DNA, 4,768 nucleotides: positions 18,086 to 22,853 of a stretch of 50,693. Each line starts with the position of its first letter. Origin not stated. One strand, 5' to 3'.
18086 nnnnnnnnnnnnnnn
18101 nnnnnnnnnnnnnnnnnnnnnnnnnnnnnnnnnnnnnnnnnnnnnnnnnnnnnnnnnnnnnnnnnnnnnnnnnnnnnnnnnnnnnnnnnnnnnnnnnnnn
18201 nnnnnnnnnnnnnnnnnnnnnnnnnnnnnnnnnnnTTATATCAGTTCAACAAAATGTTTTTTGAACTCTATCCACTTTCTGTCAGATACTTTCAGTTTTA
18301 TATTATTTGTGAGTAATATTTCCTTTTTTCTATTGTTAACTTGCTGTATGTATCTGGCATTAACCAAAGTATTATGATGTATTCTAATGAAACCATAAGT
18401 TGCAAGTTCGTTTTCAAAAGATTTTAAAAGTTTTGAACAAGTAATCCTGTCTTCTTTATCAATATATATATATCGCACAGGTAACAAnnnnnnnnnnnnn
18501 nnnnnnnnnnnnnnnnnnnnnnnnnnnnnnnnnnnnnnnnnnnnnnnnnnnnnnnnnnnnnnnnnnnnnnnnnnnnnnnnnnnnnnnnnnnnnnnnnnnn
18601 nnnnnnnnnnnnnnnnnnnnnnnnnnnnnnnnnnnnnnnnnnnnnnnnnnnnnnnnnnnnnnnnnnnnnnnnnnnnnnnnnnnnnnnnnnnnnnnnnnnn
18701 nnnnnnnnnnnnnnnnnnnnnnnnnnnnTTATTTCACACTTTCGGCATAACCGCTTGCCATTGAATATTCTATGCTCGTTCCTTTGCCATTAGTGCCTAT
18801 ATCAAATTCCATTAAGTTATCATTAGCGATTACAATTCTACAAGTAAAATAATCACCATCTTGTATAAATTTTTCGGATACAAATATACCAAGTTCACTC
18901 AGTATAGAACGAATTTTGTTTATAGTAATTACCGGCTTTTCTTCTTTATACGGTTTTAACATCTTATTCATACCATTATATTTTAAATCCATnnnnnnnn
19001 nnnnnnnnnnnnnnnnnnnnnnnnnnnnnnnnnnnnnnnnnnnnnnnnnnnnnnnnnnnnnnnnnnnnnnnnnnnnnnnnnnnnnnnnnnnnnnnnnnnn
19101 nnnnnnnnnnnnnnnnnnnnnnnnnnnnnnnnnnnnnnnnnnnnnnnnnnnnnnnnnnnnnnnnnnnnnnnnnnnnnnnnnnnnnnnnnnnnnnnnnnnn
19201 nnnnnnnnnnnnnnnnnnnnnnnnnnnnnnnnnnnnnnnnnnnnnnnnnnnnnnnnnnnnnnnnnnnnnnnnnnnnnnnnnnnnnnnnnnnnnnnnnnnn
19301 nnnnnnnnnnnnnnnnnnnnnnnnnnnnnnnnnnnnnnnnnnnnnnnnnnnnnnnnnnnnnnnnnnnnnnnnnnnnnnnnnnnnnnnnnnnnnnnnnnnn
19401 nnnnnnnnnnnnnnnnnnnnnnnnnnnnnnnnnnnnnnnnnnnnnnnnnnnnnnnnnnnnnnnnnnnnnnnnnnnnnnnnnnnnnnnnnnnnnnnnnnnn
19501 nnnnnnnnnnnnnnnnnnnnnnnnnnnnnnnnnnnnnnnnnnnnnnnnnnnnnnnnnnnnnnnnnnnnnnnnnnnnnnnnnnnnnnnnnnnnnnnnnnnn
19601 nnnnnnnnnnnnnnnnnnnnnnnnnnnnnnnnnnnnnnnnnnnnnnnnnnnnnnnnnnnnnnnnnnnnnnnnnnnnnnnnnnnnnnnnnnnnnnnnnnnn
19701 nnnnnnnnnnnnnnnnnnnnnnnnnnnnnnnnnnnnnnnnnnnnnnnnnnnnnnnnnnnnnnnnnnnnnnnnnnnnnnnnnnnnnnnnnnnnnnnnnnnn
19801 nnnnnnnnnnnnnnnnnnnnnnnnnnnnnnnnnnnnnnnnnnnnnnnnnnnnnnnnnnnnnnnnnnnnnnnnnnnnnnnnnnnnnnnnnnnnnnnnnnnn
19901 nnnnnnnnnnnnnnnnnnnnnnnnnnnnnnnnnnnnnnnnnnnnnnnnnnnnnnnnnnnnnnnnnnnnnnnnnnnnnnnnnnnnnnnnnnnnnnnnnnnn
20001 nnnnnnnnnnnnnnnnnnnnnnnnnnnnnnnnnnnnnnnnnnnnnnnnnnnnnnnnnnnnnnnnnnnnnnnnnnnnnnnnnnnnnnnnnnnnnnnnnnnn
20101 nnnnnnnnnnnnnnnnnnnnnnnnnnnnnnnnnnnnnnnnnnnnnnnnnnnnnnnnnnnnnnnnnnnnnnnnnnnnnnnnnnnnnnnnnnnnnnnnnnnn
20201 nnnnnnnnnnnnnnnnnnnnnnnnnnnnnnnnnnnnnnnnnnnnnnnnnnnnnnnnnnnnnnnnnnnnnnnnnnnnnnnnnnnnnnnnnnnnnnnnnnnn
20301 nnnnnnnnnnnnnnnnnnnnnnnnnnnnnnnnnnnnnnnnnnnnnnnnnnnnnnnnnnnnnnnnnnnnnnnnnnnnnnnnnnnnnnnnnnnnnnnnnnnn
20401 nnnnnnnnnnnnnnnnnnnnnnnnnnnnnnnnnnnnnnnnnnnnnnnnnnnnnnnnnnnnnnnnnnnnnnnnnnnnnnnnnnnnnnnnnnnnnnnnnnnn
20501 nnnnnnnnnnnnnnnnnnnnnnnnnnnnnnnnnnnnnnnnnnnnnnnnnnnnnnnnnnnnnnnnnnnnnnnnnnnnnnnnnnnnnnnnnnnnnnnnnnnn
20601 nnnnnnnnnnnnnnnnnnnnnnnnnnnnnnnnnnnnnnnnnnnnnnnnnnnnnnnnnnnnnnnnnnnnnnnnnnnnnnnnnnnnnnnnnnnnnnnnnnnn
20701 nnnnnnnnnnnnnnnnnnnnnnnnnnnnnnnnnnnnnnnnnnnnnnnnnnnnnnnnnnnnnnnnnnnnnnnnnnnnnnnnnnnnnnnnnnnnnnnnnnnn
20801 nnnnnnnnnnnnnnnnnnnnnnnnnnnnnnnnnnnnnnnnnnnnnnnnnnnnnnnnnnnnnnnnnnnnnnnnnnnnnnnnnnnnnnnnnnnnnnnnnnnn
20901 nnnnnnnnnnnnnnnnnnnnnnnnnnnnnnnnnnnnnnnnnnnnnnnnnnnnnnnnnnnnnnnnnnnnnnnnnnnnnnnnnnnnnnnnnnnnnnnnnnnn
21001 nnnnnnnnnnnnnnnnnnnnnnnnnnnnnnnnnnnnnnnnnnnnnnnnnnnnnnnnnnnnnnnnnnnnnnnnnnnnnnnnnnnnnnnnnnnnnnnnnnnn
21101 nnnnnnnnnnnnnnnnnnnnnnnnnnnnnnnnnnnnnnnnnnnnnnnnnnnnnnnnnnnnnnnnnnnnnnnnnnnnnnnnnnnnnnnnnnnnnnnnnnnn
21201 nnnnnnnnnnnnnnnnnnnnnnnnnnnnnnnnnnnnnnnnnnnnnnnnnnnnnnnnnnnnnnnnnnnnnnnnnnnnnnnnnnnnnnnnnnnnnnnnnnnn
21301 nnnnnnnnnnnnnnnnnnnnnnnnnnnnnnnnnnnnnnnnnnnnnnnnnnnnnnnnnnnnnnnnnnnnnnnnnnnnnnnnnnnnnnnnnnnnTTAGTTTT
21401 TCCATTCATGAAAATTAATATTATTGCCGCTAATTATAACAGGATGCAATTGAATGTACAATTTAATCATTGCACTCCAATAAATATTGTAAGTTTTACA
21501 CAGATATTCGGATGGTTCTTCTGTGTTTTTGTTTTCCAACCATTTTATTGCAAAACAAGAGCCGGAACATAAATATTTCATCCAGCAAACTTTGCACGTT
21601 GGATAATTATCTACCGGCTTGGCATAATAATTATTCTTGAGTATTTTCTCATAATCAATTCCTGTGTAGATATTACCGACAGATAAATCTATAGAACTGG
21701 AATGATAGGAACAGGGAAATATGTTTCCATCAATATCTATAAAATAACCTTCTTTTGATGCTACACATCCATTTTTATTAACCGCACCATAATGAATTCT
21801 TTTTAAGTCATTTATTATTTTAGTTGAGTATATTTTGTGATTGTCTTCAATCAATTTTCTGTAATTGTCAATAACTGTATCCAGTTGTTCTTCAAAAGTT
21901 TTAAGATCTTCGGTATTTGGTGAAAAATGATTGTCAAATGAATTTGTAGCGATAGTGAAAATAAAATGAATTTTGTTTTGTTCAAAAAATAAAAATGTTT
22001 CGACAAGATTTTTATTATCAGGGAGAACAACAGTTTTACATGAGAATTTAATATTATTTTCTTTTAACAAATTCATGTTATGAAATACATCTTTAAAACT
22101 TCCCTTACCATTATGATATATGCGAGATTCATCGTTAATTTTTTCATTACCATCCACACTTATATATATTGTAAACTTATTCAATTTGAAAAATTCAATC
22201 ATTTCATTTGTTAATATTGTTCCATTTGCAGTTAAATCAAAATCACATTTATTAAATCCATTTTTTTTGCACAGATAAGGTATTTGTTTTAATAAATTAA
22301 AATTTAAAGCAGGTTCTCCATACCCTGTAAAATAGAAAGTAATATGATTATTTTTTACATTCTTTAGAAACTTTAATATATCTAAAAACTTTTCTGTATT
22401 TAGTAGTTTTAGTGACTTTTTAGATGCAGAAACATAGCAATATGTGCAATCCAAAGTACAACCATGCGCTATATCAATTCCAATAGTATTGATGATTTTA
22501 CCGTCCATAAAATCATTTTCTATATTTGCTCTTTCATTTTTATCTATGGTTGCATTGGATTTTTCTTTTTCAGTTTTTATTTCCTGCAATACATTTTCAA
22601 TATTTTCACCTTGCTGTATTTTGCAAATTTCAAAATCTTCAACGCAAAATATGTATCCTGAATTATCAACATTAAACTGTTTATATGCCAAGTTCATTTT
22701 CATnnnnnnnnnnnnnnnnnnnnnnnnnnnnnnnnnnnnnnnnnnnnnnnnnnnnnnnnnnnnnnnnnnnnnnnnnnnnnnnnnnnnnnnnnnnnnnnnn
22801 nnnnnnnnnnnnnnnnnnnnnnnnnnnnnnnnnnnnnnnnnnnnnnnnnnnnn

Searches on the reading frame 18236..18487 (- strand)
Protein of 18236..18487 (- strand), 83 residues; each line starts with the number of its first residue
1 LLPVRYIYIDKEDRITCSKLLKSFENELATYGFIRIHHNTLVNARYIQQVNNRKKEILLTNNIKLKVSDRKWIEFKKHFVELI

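Call 5: search_protein_families(library=ncbifam, proteins=[window:18236-18487:-], max_evalue=1)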
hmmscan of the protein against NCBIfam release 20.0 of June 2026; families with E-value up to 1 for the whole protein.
window:18236-18487:- (83 aa): 2 families
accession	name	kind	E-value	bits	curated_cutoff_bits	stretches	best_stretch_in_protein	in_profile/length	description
NF010684.1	PRK14084.1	equivalog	3.1e-07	30.4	375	1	16-78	186-251/254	response regulator transcription factor LytR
NF008677.0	PRK11697.1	equivalog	0.039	13.3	246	1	21-78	177-234/238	two-component system response regulator BtsR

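Call 6: search_protein_families(library=pfam, proteins=[window:18236-18487:-], max_evalue=1)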
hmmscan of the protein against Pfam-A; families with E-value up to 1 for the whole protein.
window:18236-18487:- (83 aa): 2 families
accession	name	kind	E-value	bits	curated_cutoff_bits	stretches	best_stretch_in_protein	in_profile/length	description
PF04397.21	LytTR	-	3.9e-13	49.9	22.6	1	7-79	23-97/98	LytTr DNA-binding domain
PF15247.11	SLBP_RNA_bind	-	0.04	14.4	27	1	34-73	13-55/70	Histone RNA hairpin-binding protein RNA-binding domain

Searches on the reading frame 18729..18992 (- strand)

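Call 5: search_protein_families(library=ncbifam, proteins=[window:18729-18992:-], max_evalue=1)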
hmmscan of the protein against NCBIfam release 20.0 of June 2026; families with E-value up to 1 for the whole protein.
window:18729-18992:- (87 aa): 0 families

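Call 6: search_protein_families(library=pfam, proteins=[window:18729-18992:-], max_evalue=1)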
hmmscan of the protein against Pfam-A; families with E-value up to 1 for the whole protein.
window:18729-18992:- (87 aa): 1 family
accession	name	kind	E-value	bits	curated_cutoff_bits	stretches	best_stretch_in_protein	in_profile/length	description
PF03672.18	UPF0154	-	0.12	12.7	27.1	1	8-44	16-52/60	Uncharacterised protein family (UPF0154)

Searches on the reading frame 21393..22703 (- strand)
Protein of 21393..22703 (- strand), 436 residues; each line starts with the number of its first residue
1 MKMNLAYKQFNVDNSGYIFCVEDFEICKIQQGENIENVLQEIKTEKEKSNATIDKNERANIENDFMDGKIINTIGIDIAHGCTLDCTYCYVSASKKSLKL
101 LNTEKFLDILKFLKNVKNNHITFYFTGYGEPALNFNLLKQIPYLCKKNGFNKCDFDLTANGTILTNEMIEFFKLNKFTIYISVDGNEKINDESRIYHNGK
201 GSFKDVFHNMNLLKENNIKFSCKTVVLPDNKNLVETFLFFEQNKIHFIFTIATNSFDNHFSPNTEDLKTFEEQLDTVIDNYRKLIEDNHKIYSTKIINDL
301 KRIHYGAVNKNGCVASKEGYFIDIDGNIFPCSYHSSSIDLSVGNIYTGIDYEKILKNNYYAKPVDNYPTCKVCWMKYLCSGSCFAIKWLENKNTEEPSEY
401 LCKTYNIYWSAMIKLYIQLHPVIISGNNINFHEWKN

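Call 4: search_protein_families(library=pfam, proteins=[window:21393-22703:-], max_evalue=0.01)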
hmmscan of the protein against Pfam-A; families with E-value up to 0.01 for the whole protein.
window:21393-22703:- (436 aa): 4 families
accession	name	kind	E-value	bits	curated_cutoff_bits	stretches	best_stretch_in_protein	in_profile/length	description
PF04055.27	Radical_SAM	-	2.6e-19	70.4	29.5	1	78-232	3-157/166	Radical SAM superfamily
PF13186.11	SPASM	-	0.00016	22.3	21.5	1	313-374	1-67/67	Iron-sulfur cluster-binding domain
PF13353.11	Fer4_12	-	0.0012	19.5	22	1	79-165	12-95/137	4Fe-4S single cluster domain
PF19238.5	Radical_SAM_2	-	0.0062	16.7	26.7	0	178-230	79-128/151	Radical SAM-like domain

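Call 5: search_protein_families(library=ncbifam, proteins=[window:21393-22703:-], max_evalue=1)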
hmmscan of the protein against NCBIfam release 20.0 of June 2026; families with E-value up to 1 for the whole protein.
window:21393-22703:- (436 aa): 63 families (the best 25 are shown)
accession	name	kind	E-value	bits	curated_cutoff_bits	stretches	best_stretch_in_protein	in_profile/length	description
NF047865.1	rSAM_PapB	equivalog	1.6e-54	185.4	340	1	73-397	4-330/330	PapB family radical SAM/SPASM ranthipeptide maturase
TIGR04064.1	rSAM_nif11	equivalog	4.8e-37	127.7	518.7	1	6-405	3-422/459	nif11-like peptide radical SAM maturase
TIGR03906.1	quino_hemo_SAM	equivalog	2.5e-36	125.4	453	1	66-418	88-449/467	quinohemoprotein amine dehydrogenase maturation protein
TIGR04068.1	rSAM_ocin_clost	equivalog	1.5e-35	123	500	1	33-416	44-453/462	Cys-rich peptide radical SAM maturase CcpM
TIGR03942.1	sulfatase_rSAM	equivalog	2e-33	115.9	349.45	1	80-414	9-355/363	anaerobic sulfatase maturase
TIGR03974.1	rSAM_six_Cys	equivalog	2e-32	112.6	425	1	30-404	54-437/451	thioether cross-link-forming SCIFF peptide maturase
NF041298.1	rSAM_mat_DynA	equivalog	2.1e-32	112.5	450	1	79-408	8-346/356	dynobactin maturation radical SAM/SPASM protein DynA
NF040492.1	not_ScfB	exception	1.7e-31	109.6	855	1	33-405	56-437/450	ScfB-related radical SAM/SPASM orphan maturase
NF041707.1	rSAM_YhhB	equivalog_domain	1.8e-23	83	445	1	71-403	1-352/369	cyclophane-forming radical SAM/SPASM peptide maturase YhhB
TIGR03978.1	rSAM_paired_1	equivalog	2.3e-22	79.4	370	1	80-414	91-449/466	His-Xaa-Ser system radical SAM maturase HxsB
NF038170.1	lachnocin_rSAM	equivalog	6.5e-22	78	550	1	65-385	69-396/440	lachnocin radical SAM maturase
TIGR04115.1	rSAM_Cxxx_rpt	equivalog_domain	1e-20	74.5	350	1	73-379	3-322/359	radical SAM peptide maturase, CXXX-repeat target family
NF010321.0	PRK13758.1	equivalog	5.7e-20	71.8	441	1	79-414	12-360/370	anaerobic sulfatase-maturase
TIGR04163.1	rSAM_cobopep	equivalog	2.2e-19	69.5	375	1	11-406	5-409/428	peptide-modifying radical SAM enzyme CbpB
NF045574.1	sacti_mat_StsB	exception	3.2e-19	69.1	625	1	72-404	96-416/466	StsB family radical SAM/SPASM domain sactipeptide maturase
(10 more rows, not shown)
